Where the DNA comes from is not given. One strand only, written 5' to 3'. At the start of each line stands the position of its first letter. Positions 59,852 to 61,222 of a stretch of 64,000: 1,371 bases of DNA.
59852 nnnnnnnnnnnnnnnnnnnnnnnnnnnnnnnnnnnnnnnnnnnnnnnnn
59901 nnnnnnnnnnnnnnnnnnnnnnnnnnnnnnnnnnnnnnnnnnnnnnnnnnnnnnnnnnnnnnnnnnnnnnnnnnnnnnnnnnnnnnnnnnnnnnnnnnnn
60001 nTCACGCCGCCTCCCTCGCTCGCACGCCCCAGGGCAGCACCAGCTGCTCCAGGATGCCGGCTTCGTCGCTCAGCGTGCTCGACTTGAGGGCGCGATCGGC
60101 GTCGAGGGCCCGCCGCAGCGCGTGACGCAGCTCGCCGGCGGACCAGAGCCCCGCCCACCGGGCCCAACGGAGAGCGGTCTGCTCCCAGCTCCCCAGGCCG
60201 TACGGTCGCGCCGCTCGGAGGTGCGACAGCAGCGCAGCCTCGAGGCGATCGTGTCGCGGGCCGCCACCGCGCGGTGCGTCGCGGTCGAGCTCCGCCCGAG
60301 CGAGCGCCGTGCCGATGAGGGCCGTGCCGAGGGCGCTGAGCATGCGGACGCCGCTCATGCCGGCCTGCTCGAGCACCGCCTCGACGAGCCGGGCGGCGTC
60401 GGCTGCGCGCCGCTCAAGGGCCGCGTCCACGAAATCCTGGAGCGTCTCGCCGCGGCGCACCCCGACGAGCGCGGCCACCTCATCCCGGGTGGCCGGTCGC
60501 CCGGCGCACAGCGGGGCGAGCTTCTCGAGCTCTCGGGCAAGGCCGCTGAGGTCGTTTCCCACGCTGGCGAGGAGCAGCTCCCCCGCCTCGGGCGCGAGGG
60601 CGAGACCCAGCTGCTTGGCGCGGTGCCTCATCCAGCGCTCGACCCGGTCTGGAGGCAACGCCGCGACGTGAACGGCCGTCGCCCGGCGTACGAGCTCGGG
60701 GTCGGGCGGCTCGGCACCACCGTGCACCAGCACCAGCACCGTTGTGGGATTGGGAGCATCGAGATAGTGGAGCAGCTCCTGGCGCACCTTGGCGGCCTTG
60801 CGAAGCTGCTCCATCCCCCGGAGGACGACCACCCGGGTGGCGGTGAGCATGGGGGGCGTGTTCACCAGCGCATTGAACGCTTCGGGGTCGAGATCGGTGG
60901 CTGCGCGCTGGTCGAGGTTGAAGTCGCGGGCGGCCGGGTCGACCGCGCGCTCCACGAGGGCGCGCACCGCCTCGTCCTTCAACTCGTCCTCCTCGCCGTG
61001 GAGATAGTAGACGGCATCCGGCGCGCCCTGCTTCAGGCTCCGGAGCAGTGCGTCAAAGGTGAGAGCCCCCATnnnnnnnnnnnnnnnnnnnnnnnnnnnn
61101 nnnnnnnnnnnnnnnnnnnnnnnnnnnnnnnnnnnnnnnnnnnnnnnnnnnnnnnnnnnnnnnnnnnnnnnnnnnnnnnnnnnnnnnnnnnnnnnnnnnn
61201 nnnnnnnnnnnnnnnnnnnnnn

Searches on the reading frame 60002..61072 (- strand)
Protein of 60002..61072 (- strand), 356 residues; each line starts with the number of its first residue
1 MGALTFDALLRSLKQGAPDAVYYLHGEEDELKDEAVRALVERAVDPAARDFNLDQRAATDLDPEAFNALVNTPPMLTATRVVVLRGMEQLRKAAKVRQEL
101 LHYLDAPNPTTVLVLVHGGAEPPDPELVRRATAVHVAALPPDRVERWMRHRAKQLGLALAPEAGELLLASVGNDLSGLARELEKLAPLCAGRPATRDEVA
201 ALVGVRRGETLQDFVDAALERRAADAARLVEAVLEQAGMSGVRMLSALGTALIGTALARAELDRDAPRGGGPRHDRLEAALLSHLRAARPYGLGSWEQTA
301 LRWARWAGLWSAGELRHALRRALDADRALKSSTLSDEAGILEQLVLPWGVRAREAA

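Call 22: find_encoding_contigs(protein=window:60002-61072:-, flank=10000, max_places=1)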
Protein window:60002-61072:- (356 aa): 23 contigs read that carry it; 1 place shown.
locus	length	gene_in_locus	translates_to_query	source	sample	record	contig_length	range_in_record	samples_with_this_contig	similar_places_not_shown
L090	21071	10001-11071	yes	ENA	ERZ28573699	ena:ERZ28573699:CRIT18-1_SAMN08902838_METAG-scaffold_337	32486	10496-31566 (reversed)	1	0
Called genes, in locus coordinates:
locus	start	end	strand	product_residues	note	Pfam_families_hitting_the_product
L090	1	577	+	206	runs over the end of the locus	PF16264:SatD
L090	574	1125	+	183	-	-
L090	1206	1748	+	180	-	PF07638:Sigma70_ECF (weak), PF04542:Sigma70_r2, PF08281:Sigma70_r4_2, PF04545:Sigma70_r4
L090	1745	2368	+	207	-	-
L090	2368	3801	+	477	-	-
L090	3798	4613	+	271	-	PF03130:HEAT_PBS (faint), PF13646:HEAT_2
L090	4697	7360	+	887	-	PF19313:DUF5916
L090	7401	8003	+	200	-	PF02698:DUF218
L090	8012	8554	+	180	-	PF00293:NUDIX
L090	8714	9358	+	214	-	PF07638:Sigma70_ECF (weak), PF04542:Sigma70_r2, PF08281:Sigma70_r4_2, PF04545:Sigma70_r4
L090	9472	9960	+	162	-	-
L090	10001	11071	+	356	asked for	PF06144:DNA_pol3_delta (weak)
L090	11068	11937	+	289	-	PF05036:SPOR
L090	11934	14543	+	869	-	PF01624:MutS_I, PF05188:MutS_II, PF05192:MutS_III, PF05190:MutS_IV, PF00488:MutS_V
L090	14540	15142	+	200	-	PF03544:TonB_C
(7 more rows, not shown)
